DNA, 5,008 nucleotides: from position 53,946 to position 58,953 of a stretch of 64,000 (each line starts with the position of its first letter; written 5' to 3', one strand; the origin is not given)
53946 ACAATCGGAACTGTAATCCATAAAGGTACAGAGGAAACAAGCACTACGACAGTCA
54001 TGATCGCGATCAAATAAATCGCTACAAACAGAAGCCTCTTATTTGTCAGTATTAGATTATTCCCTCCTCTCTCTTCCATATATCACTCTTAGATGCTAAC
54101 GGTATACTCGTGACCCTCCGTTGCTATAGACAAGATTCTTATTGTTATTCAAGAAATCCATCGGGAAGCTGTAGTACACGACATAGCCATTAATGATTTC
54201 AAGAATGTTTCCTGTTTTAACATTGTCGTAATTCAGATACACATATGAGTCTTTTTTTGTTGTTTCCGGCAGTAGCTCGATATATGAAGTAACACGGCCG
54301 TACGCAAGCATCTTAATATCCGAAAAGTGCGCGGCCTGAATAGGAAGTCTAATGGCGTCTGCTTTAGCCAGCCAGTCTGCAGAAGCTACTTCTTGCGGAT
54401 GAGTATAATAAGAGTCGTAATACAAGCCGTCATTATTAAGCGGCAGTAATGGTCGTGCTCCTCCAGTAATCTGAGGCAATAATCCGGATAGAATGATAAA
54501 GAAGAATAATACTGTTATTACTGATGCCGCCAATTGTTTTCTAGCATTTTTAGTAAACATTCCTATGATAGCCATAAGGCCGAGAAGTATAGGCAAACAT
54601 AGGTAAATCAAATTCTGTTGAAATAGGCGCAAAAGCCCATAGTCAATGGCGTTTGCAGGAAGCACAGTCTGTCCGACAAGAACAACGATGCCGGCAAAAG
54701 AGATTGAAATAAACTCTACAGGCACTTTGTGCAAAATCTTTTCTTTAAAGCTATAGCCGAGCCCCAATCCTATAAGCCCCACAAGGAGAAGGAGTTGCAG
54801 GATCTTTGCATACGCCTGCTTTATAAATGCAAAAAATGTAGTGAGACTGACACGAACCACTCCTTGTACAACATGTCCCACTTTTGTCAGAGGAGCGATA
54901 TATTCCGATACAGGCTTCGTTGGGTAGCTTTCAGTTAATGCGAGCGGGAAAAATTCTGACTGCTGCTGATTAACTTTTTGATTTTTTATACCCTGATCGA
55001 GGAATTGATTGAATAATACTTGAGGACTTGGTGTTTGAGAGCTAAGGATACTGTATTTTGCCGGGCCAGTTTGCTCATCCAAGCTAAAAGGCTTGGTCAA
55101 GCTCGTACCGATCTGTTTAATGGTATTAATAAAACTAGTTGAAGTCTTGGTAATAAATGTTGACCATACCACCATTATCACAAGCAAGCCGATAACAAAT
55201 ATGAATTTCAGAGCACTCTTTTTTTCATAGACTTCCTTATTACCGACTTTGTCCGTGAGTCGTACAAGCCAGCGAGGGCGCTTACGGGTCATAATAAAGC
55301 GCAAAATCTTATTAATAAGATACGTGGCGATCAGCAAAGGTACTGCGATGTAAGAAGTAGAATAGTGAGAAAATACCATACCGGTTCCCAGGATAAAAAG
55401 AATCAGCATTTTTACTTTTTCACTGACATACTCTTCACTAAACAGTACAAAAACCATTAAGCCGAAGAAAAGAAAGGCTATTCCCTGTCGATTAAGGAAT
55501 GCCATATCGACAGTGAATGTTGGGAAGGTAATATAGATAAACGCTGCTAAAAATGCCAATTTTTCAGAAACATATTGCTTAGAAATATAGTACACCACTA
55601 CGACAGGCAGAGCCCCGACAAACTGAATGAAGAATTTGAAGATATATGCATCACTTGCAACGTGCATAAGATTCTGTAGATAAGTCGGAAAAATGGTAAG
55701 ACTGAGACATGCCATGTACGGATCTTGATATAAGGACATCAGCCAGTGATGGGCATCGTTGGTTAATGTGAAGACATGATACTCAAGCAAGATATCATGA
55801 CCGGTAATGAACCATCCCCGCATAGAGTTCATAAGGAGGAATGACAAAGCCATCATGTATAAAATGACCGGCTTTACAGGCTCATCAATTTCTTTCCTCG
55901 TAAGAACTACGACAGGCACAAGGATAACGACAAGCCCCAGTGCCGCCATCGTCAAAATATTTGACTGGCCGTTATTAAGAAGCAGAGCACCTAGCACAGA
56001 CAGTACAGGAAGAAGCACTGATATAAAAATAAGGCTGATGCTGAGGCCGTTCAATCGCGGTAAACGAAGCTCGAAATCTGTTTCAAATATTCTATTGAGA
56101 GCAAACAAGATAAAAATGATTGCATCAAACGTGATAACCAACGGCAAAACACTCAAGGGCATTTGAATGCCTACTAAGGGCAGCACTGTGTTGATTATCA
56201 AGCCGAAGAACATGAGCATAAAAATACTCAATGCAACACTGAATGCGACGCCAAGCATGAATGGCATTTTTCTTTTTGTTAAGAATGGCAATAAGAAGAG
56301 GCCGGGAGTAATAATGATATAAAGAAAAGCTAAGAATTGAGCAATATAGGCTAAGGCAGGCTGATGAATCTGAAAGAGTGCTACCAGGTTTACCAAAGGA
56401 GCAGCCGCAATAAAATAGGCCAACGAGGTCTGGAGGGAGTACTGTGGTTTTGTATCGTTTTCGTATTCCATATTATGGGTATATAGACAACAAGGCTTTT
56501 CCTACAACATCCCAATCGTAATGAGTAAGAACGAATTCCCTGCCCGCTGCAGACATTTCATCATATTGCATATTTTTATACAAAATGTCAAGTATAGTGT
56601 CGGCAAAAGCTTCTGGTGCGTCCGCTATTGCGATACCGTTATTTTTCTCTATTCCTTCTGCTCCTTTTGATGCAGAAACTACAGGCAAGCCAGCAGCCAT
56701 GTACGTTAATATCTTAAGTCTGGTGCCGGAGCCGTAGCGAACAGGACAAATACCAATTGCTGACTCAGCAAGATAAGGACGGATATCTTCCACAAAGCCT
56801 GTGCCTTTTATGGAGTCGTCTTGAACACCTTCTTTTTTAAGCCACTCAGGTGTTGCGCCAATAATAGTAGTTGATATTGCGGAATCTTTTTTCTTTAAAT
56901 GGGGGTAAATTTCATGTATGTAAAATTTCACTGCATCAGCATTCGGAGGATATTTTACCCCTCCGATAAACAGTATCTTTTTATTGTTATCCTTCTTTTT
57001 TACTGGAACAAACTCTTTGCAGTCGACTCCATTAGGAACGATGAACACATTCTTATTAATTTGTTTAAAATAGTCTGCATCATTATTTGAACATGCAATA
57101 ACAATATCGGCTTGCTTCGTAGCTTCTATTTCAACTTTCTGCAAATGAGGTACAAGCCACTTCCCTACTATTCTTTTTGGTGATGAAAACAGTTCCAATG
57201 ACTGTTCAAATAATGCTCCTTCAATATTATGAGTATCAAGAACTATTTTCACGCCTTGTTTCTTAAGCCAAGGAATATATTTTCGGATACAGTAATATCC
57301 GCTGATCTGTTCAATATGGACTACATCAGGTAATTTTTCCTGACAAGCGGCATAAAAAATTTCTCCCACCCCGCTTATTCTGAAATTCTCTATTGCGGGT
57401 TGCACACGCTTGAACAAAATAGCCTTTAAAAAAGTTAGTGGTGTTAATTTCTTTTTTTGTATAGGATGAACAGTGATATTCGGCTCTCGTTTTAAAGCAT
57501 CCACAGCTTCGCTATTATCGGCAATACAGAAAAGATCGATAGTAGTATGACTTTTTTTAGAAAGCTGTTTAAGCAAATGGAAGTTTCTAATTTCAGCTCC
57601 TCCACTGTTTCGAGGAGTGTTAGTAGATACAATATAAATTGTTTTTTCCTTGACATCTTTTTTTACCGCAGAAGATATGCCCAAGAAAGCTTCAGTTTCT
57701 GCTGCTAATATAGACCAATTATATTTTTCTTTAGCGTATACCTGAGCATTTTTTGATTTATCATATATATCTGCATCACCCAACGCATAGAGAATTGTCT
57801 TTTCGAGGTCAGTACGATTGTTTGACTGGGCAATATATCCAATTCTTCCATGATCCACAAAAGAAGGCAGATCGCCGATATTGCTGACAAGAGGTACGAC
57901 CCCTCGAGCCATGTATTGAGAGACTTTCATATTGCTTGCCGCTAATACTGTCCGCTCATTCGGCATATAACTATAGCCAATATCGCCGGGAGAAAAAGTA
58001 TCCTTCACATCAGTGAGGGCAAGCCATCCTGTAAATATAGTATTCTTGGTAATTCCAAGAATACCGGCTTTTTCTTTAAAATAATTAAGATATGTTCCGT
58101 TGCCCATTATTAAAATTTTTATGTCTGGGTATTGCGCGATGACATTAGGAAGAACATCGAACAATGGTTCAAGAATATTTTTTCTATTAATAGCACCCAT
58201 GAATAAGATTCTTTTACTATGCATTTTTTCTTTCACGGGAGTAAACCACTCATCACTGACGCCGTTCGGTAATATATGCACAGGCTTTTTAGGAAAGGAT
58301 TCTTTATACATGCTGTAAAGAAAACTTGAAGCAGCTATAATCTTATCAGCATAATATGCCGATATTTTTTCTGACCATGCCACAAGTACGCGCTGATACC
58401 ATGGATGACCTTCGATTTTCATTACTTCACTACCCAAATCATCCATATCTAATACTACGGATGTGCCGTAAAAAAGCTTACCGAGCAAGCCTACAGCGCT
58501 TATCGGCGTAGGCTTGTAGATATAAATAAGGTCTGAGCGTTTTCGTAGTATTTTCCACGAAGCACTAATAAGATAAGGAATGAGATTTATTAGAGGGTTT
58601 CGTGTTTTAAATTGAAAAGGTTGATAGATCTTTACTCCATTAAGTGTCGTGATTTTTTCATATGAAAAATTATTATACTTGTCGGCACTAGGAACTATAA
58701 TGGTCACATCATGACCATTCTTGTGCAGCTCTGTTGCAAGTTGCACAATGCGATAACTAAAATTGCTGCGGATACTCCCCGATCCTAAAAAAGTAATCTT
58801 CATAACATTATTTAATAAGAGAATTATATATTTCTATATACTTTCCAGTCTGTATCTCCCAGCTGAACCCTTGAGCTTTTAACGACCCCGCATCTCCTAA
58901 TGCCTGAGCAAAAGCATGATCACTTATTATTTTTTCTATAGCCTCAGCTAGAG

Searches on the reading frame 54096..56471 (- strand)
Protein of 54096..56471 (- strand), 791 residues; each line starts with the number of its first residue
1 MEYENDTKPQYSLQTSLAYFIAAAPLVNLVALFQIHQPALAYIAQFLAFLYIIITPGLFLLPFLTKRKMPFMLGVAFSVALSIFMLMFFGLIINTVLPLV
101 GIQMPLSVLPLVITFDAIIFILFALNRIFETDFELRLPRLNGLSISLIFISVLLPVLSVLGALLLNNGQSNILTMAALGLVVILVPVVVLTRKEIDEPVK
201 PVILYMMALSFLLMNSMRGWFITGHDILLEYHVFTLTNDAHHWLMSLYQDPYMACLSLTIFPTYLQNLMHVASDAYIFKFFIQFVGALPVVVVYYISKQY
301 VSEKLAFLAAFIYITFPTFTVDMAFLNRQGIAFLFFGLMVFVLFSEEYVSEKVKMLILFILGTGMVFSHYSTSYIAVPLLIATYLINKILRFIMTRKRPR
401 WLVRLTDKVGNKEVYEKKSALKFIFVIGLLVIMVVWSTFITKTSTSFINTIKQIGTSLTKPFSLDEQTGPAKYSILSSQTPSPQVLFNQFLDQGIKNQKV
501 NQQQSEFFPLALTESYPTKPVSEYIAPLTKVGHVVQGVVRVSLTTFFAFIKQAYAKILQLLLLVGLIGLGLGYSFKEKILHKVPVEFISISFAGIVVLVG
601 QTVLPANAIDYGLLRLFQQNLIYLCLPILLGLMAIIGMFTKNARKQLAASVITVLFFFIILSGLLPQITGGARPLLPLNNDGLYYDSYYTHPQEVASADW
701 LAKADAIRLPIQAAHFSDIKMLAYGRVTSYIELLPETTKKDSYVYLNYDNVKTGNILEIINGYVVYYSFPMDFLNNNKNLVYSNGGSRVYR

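Call 24: search_protein_families(library=pfam, proteins=[window:54096-56471:-], max_evalue=0.01)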
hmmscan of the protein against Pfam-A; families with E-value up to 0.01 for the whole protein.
window:54096-56471:- (791 aa): 2 families
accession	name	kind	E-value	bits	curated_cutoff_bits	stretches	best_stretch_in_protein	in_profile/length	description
PF09971.14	DUF2206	-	3e-20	72.9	35.6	2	554-790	116-368/368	Predicted membrane protein (DUF2206)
PF13231.12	PMT_2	-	0.00049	20.8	26.1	1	281-392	27-136/160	Dolichyl-phosphate-mannose-protein mannosyltransferase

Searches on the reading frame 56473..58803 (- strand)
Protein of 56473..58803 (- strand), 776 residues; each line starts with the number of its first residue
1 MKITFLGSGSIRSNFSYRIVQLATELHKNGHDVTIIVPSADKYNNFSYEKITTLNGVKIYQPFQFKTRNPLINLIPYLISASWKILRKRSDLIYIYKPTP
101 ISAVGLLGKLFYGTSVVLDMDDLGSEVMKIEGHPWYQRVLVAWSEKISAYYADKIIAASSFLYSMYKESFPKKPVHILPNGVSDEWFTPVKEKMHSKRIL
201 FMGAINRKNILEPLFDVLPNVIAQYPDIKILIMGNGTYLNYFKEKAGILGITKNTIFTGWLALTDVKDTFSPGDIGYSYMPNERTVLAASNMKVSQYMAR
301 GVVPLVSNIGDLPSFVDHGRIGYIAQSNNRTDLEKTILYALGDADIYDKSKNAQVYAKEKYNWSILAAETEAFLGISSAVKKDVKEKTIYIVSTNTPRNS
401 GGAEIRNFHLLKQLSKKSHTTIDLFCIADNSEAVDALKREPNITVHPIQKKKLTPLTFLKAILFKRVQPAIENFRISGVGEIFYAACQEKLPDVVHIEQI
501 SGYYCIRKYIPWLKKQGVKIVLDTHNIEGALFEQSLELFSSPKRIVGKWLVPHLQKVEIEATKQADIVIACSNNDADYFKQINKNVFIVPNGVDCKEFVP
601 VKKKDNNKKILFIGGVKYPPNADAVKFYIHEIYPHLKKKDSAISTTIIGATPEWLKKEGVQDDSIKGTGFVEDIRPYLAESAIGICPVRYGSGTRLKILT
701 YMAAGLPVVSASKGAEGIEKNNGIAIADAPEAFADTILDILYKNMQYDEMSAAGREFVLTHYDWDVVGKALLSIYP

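Call 24: search_protein_families(library=pfam, proteins=[window:56473-58803:-], max_evalue=0.01)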
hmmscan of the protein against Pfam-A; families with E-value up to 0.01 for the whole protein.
window:56473-58803:- (776 aa): 6 families
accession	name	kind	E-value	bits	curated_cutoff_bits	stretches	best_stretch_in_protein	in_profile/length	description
PF13692.12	Glyco_trans_1_4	-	1.2e-40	139.5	27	2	608-741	2-140/142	Glycosyl transferases group 1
PF13439.12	Glyco_transf_4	-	1.6e-25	90.5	28.5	2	19-185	8-169/170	Glycosyltransferase Family 4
PF00534.26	Glycos_transf_1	-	2.2e-23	83.1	26.4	2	184-354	3-166/172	Glycosyl transferases group 1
PF13579.12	Glyco_trans_4_4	-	4.5e-12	47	29.7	1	18-181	6-158/158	Glycosyl transferase 4-like domain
PF13524.12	Glyco_trans_1_2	-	3e-08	34.2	25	1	641-771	13-142/144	Glycosyl transferase-like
PF13477.12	Glyco_trans_4_2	-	8.3e-05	23.2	23.4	0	408-464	11-66/139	Glycosyl transferase 4-like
